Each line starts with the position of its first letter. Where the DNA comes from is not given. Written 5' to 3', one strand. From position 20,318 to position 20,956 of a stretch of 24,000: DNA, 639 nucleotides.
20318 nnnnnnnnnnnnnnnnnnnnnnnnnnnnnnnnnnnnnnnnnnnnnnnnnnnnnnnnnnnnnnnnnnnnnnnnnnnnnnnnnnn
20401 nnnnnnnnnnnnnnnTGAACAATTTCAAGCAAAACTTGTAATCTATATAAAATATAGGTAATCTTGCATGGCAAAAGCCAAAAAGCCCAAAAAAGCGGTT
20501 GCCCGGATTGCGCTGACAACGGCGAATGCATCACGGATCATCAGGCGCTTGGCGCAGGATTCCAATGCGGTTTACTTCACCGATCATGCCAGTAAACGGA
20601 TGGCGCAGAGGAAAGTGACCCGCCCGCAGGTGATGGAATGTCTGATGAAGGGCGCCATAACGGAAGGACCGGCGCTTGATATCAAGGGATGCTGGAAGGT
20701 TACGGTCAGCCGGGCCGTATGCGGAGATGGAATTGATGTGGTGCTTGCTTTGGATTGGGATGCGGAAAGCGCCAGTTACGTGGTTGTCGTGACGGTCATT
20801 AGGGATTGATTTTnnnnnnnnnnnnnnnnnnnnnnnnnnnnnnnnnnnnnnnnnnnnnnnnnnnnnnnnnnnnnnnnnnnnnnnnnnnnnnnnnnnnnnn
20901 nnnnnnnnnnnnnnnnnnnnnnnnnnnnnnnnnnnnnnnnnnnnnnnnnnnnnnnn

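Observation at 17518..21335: Foreign-composition defence islet: MmeI-type RM enzyme plus a toxin-antitoxin-like pair wedged between two core operons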

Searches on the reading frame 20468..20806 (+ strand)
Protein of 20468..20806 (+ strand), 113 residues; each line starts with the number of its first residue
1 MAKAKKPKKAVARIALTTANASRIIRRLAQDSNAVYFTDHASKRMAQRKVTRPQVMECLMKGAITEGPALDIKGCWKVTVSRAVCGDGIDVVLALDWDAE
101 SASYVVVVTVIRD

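Call 3: search_protein_families(library=pfam, proteins=[window:20468-20806:+], max_evalue=0.01)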
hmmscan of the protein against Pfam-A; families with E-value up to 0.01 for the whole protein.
window:20468-20806:+ (113 aa): 1 family
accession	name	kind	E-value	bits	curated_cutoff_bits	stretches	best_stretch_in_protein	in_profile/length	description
PF14076.12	DUF4258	-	2.9e-10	40.7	25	1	37-112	1-71/71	Domain of unknown function (DUF4258)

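Call 4: search_protein_families(library=padloc, proteins=[window:20468-20806:+], max_evalue=0.01)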
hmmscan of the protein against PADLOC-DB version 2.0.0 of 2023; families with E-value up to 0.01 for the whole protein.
window:20468-20806:+ (113 aa): 0 families

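Call 5: search_protein_families(library=ncbifam, proteins=[window:20468-20806:+], max_evalue=0.01)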
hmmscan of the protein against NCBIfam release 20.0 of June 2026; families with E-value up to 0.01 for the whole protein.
window:20468-20806:+ (113 aa): 0 families

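Call 12: find_encoding_contigs(protein=window:20468-20806:+, flank=10000, max_places=10)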
Protein window:20468-20806:+ (113 aa): 15 contigs read that carry it; 10 places shown.
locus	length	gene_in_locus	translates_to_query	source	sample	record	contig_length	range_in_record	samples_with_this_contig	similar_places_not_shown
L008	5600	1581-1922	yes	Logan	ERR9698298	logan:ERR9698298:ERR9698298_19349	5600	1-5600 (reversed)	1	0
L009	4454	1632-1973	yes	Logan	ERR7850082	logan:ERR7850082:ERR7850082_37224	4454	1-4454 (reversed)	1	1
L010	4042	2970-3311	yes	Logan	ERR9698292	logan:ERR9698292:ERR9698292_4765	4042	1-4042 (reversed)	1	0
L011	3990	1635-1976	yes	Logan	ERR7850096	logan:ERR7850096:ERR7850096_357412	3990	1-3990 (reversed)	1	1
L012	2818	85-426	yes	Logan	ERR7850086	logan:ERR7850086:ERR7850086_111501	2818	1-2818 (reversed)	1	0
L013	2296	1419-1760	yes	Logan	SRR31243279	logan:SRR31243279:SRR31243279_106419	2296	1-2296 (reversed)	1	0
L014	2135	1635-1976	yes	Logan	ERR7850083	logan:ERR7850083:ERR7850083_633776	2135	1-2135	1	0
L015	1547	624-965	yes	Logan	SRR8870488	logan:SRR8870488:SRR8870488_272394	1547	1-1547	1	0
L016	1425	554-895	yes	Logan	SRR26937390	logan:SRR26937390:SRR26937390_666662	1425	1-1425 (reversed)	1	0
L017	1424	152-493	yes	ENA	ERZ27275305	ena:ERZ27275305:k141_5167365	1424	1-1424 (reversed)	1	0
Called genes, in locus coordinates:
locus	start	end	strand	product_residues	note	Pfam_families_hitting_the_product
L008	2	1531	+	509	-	?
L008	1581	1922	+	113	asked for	PF14076:DUF4258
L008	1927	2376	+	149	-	-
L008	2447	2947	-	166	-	-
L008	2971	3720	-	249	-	PF00970:FAD_binding_6, PF00175:NAD_binding_1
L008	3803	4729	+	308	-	PF00005:ABC_tran, PF13304:AAA_21 (faint)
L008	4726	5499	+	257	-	PF01061:ABC2_membrane, PF12698:ABC2_membrane_3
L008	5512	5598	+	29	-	?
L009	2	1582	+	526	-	?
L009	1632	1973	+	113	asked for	PF14076:DUF4258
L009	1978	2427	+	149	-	-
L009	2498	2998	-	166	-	-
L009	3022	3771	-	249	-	PF00970:FAD_binding_6, PF00175:NAD_binding_1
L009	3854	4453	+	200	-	?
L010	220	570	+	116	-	PF12643:MazG-like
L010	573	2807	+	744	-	PF09848:SLFN-g3_helicase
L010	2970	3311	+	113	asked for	PF14076:DUF4258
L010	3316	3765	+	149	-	-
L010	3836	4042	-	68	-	?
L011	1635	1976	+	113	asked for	PF14076:DUF4258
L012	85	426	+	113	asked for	PF14076:DUF4258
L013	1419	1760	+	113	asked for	PF14076:DUF4258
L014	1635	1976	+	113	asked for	PF14076:DUF4258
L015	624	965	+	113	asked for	PF14076:DUF4258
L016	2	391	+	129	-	?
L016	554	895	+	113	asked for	PF14076:DUF4258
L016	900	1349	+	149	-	-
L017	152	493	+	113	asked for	PF14076:DUF4258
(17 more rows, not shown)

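Call 17: search_protein_families(library=padloc, proteins=[L010:220-567:+, L010:573-2804:+], max_evalue=0.01)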
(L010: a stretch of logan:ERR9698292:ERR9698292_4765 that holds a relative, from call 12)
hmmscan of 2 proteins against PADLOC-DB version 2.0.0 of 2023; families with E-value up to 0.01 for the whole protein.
L010:220-567:+ (116 aa): 0 families

L010:573-2804:+ (744 aa): 5 families
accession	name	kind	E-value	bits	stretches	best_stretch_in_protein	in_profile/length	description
PDLC05014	PDC-S41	-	3.5e-14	50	2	516-604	550-624/657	-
PDLC02350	AbiO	-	1.8e-10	38.2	1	233-434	174-345/468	AbiO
PDLC02372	Nhi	-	8.9e-10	35.8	1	234-417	179-332/470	-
PDLC05079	PDC-S73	-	0.0011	15.8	1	260-298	190-228/752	-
PDLC04140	mad8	-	0.0024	15.4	0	260-289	26-57/314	mads_8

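Call 25: find_homologous_proteins(query=window:20468-20806:+, max_evalue=0.001)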
Query window:20468-20806:+ (113 aa): 13 proteins with E <= 0.001 among 23 candidates.
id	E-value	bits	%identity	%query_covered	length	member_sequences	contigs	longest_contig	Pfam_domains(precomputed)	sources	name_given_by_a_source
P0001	1.3e-65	236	99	100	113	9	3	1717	PF14076.13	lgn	-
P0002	4.4e-53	196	83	100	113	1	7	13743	PF14076.13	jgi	jgi:Domain of unknown function (DUF4258)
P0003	7.1e-53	195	82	100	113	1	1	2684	PF14076.13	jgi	jgi:hypothetical protein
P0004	3.4e-51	190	78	89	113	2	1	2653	PF14076.13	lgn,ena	-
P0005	4.6e-51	189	80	100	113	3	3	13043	PF14076.13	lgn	-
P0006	2.0e-48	181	74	100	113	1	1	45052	PF14076.13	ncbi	-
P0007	2.6e-48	180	71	100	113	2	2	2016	PF14076.13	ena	-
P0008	1.0e-46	175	75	100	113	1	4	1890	PF14076.13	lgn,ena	-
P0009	1.3e-39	152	67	91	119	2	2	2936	PF14076.13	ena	-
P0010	3.2e-39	151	64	99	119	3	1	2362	PF14076.13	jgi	jgi:Domain of unknown function (DUF4258)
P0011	3.8e-38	148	62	100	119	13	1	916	PF14076.13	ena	-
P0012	2.7e-26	110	56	87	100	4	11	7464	PF14076.13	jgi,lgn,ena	jgi:hypothetical protein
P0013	5.0e-16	77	44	85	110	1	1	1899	PF14076.13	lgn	-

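Call 27: find_encoding_contigs(protein=P0002, flank=10000, max_places=8)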
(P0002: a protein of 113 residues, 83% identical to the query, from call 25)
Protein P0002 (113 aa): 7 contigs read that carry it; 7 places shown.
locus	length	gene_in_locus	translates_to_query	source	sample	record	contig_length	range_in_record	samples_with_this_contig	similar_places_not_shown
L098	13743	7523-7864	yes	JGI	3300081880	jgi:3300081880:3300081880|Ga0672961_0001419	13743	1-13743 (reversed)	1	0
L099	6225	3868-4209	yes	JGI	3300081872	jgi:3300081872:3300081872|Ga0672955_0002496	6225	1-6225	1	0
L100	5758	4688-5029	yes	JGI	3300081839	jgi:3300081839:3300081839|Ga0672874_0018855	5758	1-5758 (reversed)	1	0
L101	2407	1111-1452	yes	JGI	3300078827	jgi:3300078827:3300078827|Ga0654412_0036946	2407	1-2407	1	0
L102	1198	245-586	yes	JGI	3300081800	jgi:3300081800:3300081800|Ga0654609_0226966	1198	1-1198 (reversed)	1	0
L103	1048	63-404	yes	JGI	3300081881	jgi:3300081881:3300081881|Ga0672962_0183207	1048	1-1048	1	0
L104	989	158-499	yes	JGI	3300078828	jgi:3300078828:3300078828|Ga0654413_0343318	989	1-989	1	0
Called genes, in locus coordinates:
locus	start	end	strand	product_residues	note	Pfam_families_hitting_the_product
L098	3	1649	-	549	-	?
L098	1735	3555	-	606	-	PF07715:Plug, PF00593:TonB_dep_Rec_b-barrel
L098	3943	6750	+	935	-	PF20464:MmeI_N, PF20465:MmeI_hel, PF20473:MmeI_Mtase, PF07669:Eco57I (faint), PF20466:MmeI_TRD, PF20467:MmeI_C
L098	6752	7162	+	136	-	PF24838:8xMP (faint)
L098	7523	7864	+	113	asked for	PF14076:DUF4258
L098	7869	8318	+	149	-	-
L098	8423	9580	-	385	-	PF04055:Radical_SAM, PF06969:HemN_C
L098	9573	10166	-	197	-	PF01725:Ham1p_like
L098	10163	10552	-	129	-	PF00903:Glyoxalase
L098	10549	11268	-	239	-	PF01138:RNase_PH, PF03725:RNase_PH_C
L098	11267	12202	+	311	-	PF03755:YicC-like_N, PF08340:YicC-like_C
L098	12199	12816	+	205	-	PF00625:Guanylate_kin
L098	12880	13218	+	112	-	PF01192:RNA_pol_Rpb6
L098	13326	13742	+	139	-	?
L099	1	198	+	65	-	?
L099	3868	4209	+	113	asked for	PF14076:DUF4258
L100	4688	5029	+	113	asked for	PF14076:DUF4258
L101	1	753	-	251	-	?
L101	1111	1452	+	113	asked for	PF14076:DUF4258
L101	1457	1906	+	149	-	-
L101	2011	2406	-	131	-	?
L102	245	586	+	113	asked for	PF14076:DUF4258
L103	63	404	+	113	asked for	PF14076:DUF4258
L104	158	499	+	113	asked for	PF14076:DUF4258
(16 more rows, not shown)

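Call 28: find_encoding_contigs(protein=P0005, flank=10000, max_places=6)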
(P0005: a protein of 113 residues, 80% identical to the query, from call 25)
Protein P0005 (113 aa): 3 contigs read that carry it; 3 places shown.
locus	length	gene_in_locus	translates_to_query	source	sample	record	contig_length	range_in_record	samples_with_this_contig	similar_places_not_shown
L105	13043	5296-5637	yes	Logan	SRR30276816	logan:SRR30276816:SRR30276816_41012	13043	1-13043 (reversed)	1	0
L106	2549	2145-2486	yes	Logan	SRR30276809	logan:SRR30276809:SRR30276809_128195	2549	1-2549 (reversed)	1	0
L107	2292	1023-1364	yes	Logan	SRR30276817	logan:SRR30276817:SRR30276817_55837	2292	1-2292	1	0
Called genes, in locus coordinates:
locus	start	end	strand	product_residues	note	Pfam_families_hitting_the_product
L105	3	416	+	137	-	?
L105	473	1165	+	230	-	PF20464:MmeI_N, PF20465:MmeI_hel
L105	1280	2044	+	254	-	PF20473:MmeI_Mtase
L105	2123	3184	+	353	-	PF20473:MmeI_Mtase, PF20466:MmeI_TRD, PF20467:MmeI_C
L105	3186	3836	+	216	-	-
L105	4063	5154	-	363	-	PF08240:ADH_N, PF01262:AlaDh_PNT_C (weak), PF00107:ADH_zinc_N, PF13602:ADH_zinc_N_2 (weak)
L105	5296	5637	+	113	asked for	PF14076:DUF4258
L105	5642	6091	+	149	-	PF13560:HTH_31 (weak)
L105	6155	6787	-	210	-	PF14534:DUF4440 (weak)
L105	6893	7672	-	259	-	PF00072:Response_reg, PF04397:LytTR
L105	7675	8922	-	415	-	PF06580:His_kinase, PF02518:HATPase_c (weak)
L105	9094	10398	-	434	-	PF13360:PQQ_2, PF13570:Beta-prop_ACSF4, PF14435:SUKH-4 (faint), PF13360:PQQ_2, PF13570:Beta-prop_ACSF4, PF01011:PQQ (weak), PF13360:PQQ_2, PF13570:Beta-prop_ACSF4, +1 more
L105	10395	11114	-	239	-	-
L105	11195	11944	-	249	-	PF00970:FAD_binding_6, PF00175:NAD_binding_1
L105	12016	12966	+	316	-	PF00005:ABC_tran, PF13304:AAA_21 (faint)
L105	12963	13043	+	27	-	?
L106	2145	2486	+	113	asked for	PF14076:DUF4258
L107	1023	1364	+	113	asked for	PF14076:DUF4258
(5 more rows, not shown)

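Call 29: find_encoding_contigs(protein=P0006, flank=10000, max_places=6)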
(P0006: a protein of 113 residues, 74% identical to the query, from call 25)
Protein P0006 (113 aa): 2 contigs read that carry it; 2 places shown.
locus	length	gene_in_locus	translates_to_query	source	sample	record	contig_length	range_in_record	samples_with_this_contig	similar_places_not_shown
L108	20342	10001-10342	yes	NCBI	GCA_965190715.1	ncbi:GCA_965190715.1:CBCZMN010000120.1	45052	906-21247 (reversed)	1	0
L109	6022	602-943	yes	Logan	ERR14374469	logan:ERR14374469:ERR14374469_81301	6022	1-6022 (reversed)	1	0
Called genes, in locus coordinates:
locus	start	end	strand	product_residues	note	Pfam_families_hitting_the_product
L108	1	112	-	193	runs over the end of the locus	PF20221:DUF6580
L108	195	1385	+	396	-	PF01494:FAD_binding_3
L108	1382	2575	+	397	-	PF01134:GIDA (faint), PF01266:DAO, PF01494:FAD_binding_3, PF07992:Pyr_redox_2 (faint)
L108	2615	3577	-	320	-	PF01738:DLH, PF20434:BD-FAE, PF02230:Abhydrolase_2 (faint), PF00326:Peptidase_S9, PF07859:Abhydrolase_3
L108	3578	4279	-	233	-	PF00481:PP2C, PF13672:PP2C_2, PF07228:SpoIIE (weak)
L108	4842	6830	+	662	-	PF08238:Sel1, PF00656:Peptidase_C14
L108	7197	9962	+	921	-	PF20464:MmeI_N, PF20465:MmeI_hel, PF20473:MmeI_Mtase, PF07669:Eco57I (weak), PF20466:MmeI_TRD, PF20467:MmeI_C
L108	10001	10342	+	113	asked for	PF14076:DUF4258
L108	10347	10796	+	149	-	-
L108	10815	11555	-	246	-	-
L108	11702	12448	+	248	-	PF06293:Kdo, PF01636:APH (faint), PF01163:RIO1, PF19974:TCAD9 (weak)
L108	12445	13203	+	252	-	PF23023:Anti-Pycsar_Apyc1, PF00753:Lactamase_B (weak), PF12706:Lactamase_B_2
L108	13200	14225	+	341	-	PF04055:Radical_SAM, PF06463:Mob_synth_C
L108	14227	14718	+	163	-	PF01967:MoaC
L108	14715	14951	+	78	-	PF02597:ThiS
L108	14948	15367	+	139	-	PF02391:MoaE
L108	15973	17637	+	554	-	PF05496:RuvB_N (weak), PF13191:AAA_16 (faint), PF13177:DNA_pol3_delta2, PF00004:AAA, PF13401:AAA_22 (weak), PF22608:DNAX_ATPase_lid, PF12169:DNA_pol3_gamma3, PF12170:DNA_pol3_tau_5 (weak), +1 more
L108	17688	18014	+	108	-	PF02575:YbaB_DNA_bd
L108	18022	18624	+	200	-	PF21176:RecR_HhH, PF02132:RecR_ZnF (faint), PF01751:Toprim, PF13662:Toprim_4, PF21175:RecR_C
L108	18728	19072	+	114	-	PF11969:DcpS_C, PF01230:HIT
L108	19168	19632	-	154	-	PF03843:Slp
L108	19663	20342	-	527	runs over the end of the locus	?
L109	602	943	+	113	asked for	PF14076:DUF4258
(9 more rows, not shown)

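Call 30: find_encoding_contigs(protein=P0012, flank=10000, max_places=10)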
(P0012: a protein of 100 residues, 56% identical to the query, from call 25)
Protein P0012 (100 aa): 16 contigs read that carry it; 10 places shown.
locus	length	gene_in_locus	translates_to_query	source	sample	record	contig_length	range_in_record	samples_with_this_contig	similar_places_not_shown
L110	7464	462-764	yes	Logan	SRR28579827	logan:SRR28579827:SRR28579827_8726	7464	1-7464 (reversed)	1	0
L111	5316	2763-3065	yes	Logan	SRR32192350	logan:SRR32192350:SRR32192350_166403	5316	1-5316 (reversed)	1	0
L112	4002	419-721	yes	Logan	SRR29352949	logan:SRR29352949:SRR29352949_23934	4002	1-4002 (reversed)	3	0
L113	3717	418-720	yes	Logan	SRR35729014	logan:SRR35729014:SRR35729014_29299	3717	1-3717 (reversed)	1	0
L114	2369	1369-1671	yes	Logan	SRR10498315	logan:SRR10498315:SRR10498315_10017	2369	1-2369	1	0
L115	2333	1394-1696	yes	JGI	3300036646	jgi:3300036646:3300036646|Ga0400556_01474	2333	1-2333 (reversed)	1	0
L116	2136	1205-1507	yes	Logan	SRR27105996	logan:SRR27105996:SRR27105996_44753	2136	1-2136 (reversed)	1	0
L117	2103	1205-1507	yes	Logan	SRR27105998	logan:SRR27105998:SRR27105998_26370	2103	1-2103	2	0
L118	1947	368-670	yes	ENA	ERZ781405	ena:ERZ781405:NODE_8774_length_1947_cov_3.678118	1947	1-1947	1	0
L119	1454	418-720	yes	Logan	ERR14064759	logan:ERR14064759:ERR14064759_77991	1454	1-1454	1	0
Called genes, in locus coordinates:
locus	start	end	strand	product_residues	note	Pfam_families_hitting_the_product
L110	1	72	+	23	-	?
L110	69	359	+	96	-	-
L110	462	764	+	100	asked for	PF14076:DUF4258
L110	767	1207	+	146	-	PF13560:HTH_31 (weak), PF01381:HTH_3 (weak)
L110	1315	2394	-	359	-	PF01612:DNA_pol_A_exo1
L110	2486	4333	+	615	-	PF03781:FGE-sulfatase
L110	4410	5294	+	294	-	PF01435:Peptidase_M48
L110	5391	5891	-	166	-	PF04306:DUF456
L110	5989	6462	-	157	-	PF05433:Rick_17kDa_Anti (faint)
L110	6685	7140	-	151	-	PF01322:Cytochrom_C_2 (weak)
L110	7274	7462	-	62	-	?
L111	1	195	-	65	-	?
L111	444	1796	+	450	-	PF13356:Arm-DNA-bind_3, PF22022:Phage_int_M, PF00589:Phage_integrase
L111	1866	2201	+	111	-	-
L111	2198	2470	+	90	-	-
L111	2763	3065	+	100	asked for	PF14076:DUF4258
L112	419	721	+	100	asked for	PF14076:DUF4258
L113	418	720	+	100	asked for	PF14076:DUF4258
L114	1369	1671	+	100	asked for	PF14076:DUF4258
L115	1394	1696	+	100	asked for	PF14076:DUF4258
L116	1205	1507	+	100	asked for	PF14076:DUF4258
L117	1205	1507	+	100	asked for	PF14076:DUF4258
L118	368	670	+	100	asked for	PF14076:DUF4258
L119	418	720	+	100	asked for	PF14076:DUF4258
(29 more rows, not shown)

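Call 45: find_related_loci(query=A2, collection=viral_contigs, flank=10000)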
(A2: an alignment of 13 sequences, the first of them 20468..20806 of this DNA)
Query A2 (113 aa) in viral_contigs; peptide patterns used: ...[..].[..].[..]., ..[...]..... (x = any residue, [..] = any of these).
42 stretches matched a pattern; 2 encode a relative of the query (tblastn E <= 1e-3); 2 distinct loci.
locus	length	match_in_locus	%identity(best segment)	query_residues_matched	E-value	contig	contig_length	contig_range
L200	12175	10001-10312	39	8-112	5e-23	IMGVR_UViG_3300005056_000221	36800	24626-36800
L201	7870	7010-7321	39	8-112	5e-23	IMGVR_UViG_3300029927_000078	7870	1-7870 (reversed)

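Call 50: find_encoding_contigs(protein=P0009, flank=10000, max_places=6)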
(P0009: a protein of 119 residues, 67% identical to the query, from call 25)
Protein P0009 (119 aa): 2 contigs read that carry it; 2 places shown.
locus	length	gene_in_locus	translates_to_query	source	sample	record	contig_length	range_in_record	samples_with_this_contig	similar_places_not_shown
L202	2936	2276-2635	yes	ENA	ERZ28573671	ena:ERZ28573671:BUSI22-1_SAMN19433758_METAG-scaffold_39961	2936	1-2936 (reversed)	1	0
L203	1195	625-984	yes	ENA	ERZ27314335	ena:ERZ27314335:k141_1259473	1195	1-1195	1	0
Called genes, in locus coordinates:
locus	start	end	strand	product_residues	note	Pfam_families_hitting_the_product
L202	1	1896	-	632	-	?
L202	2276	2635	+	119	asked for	PF14076:DUF4258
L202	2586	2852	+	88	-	-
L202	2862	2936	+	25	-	?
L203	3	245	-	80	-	PF13411:MerR_1 (weak), PF00376:MerR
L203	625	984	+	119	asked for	PF14076:DUF4258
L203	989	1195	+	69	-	?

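Call 51: find_encoding_contigs(protein=P0004, flank=10000, max_places=6)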
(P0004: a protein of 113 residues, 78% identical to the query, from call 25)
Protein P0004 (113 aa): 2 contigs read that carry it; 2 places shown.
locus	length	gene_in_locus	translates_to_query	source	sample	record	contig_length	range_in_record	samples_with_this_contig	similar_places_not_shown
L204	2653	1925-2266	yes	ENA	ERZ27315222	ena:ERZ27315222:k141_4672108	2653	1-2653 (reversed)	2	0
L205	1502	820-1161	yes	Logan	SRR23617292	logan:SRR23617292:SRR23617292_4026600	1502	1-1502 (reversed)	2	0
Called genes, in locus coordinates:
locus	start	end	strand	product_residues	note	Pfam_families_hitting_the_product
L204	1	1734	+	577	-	?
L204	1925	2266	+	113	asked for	PF14076:DUF4258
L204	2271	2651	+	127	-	?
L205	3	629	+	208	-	?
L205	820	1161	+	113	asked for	PF14076:DUF4258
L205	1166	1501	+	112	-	?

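Call 55: predict_structure(alignment_id=A2)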
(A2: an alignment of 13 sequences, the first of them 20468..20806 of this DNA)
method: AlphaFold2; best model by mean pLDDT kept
length: 113 residues; sequences in the alignment: 13
mean_pLDDT: 72.8   pTM: 0.63
mean pLDDT of the five models: 72.8, 71.9, 70.9, 65.8, 63.9
residues with pLDDT >= 90: 2; 70-90: 73; 50-70: 22; < 50: 16
segments of 3 or more residues with pLDDT < 50: 6-13, 68-72
pLDDT, mean of each block of 10 residues (from residue 1): 46 61 82 87 87 85 60 62 66 81 82 73
secondary structure, 60 per line:
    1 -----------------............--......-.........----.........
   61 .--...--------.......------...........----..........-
elements in order: H18-29 E35-37 H39-47 H52-61 E64-66 E75-81 E88-98 E103-112
